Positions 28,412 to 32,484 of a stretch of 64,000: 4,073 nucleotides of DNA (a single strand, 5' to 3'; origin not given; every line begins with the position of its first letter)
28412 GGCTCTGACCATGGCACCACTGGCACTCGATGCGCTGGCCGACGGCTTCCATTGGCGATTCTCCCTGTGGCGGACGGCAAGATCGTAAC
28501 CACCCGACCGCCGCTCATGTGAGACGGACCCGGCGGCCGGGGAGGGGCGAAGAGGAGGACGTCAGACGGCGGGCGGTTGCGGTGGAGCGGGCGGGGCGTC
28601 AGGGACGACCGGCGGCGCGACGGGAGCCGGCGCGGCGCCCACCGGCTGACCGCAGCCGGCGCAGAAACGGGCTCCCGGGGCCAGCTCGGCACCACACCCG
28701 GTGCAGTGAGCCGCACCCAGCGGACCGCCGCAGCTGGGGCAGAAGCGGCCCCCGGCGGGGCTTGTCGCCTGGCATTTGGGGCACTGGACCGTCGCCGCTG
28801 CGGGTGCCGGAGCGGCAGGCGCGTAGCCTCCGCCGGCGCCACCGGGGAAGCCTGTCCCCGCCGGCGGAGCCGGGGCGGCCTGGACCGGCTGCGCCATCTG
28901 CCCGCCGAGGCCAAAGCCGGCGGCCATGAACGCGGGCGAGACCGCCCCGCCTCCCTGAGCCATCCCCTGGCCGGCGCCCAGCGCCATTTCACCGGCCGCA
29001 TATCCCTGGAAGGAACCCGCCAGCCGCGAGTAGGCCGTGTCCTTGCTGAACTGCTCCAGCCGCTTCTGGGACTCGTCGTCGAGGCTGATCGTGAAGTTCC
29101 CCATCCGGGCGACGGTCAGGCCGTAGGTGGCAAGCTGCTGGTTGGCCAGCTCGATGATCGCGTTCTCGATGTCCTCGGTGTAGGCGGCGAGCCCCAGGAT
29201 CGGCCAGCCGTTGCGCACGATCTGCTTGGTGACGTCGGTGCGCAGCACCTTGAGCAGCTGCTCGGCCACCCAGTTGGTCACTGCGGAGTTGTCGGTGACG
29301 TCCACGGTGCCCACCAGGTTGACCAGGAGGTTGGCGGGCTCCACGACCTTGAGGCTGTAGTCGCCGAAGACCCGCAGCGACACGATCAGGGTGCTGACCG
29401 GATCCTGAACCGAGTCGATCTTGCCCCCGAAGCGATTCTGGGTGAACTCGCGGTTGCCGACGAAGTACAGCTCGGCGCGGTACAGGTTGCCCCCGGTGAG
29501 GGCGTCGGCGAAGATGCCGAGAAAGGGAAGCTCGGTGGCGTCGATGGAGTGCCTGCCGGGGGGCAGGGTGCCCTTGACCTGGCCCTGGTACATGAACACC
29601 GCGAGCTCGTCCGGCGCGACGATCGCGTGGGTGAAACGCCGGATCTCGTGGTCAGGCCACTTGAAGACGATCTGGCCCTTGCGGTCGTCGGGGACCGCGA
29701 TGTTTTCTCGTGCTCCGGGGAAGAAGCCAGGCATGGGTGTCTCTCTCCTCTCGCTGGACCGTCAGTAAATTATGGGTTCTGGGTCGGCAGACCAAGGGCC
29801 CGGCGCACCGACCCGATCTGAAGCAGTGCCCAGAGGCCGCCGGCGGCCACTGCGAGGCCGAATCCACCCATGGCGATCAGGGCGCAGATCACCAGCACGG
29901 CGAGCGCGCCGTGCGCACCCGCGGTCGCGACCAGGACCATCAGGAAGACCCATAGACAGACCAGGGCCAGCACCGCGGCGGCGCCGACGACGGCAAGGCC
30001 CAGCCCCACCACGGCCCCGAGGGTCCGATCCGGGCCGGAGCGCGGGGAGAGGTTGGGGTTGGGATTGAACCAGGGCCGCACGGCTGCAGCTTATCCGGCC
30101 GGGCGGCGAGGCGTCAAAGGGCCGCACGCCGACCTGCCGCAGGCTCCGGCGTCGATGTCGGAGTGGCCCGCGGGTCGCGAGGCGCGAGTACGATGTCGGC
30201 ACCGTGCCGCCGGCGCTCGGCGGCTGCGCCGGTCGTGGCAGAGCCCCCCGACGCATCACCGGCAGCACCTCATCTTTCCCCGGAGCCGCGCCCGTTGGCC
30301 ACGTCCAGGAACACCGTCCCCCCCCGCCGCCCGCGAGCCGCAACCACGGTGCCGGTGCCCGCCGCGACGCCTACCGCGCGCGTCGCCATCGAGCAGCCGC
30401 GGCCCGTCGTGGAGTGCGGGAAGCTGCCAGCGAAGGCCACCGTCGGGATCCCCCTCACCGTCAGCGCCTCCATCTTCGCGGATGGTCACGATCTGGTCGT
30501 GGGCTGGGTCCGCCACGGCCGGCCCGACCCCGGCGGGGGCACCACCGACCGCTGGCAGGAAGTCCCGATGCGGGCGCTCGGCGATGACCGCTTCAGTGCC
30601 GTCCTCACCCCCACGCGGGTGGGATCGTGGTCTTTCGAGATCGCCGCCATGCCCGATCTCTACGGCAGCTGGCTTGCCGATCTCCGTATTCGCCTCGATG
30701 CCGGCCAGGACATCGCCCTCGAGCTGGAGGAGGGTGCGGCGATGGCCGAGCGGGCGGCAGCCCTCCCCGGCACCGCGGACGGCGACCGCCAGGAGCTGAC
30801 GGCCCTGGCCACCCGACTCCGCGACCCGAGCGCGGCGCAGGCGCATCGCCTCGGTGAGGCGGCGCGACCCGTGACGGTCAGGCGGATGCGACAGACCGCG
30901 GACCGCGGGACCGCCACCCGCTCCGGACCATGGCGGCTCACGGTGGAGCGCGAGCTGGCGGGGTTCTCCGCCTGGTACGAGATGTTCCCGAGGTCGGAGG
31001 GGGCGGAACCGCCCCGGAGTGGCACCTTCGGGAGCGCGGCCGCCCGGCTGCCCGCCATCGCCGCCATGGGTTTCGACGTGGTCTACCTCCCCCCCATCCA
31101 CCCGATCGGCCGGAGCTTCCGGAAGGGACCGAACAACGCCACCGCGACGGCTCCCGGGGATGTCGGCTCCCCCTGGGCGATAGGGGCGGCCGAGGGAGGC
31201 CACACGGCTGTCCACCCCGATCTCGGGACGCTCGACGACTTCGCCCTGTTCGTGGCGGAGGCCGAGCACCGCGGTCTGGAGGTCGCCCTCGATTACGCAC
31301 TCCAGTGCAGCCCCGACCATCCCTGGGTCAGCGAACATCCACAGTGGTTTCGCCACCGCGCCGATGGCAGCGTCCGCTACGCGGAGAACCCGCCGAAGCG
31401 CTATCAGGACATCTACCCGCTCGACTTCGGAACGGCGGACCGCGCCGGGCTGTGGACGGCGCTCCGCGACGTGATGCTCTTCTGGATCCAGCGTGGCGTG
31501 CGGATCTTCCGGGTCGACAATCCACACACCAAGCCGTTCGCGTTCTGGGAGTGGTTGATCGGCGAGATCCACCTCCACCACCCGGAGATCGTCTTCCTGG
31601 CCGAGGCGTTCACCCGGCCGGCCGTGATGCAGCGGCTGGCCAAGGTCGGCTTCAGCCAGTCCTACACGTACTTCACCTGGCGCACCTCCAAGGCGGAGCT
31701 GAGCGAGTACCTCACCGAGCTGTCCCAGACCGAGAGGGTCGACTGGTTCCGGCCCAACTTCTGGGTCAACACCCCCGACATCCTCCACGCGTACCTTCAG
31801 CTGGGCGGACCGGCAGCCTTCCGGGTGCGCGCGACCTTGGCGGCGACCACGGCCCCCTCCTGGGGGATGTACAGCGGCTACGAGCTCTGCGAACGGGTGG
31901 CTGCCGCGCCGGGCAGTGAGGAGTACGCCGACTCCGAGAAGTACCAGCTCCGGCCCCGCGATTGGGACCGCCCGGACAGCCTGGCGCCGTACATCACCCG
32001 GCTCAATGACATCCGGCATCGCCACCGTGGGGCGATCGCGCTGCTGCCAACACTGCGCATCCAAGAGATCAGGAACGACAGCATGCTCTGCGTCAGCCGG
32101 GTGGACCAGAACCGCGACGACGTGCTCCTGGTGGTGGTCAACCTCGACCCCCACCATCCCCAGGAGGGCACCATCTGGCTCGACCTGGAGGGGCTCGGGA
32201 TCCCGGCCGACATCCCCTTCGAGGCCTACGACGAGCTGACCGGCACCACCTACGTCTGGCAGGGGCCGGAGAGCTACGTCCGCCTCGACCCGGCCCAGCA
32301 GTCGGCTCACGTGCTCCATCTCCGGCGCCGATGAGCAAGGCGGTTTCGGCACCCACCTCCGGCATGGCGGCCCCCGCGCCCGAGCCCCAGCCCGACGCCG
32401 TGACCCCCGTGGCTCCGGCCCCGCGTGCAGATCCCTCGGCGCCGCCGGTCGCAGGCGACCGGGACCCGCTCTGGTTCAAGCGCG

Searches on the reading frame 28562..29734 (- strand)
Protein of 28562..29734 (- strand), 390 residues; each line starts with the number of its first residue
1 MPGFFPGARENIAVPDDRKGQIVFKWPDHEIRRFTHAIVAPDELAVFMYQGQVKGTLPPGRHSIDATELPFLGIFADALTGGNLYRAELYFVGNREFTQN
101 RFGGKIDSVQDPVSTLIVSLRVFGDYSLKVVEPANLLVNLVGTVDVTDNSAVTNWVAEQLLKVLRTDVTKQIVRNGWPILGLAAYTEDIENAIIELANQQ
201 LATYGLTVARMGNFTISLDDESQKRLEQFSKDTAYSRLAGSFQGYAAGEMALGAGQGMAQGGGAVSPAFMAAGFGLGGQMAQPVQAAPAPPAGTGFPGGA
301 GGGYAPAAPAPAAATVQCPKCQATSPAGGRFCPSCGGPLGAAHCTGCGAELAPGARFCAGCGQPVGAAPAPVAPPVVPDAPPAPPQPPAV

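Call 35: search_protein_families(library=pfam, proteins=[window:28562-29734:-], max_evalue=0.00001)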
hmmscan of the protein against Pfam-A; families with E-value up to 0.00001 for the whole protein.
window:28562-29734:- (390 aa): 3 families
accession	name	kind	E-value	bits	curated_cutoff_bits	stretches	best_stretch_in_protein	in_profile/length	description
PF13421.11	Band_7_1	-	1.5e-25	90.5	24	1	28-229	8-206/211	SPFH domain-Band 7 family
PF12773.13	DZR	-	5.6e-10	39.7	27.3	1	318-362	1-45/45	Double zinc ribbon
PF13240.11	Zn_Ribbon_1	-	2.6e-07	30.6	25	0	343-365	1-23/23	zinc-ribbon domain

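Call 62: search_protein_families(library=padloc, proteins=[window:28562-29734:-], max_evalue=0.001)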
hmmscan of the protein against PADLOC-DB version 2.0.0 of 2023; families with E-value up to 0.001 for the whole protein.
window:28562-29734:- (390 aa): 0 families

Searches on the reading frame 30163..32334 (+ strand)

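Call 35: search_protein_families(library=pfam, proteins=[window:30163-32334:+], max_evalue=0.00001)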
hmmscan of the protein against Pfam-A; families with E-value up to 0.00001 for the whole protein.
window:30163-32334:+ (723 aa): 2 families
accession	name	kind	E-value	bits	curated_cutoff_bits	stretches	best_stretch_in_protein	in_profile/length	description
PF11896.14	GlgE_dom_N_S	-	1.7e-45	156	25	1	73-263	2-179/179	Alpha-1,4-glucan:maltose-1-phosphate maltosyltransferase, domain N/S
PF21702.3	GLGE_C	-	5.2e-28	97.5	27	1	634-720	2-87/87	GLGE, C-terminal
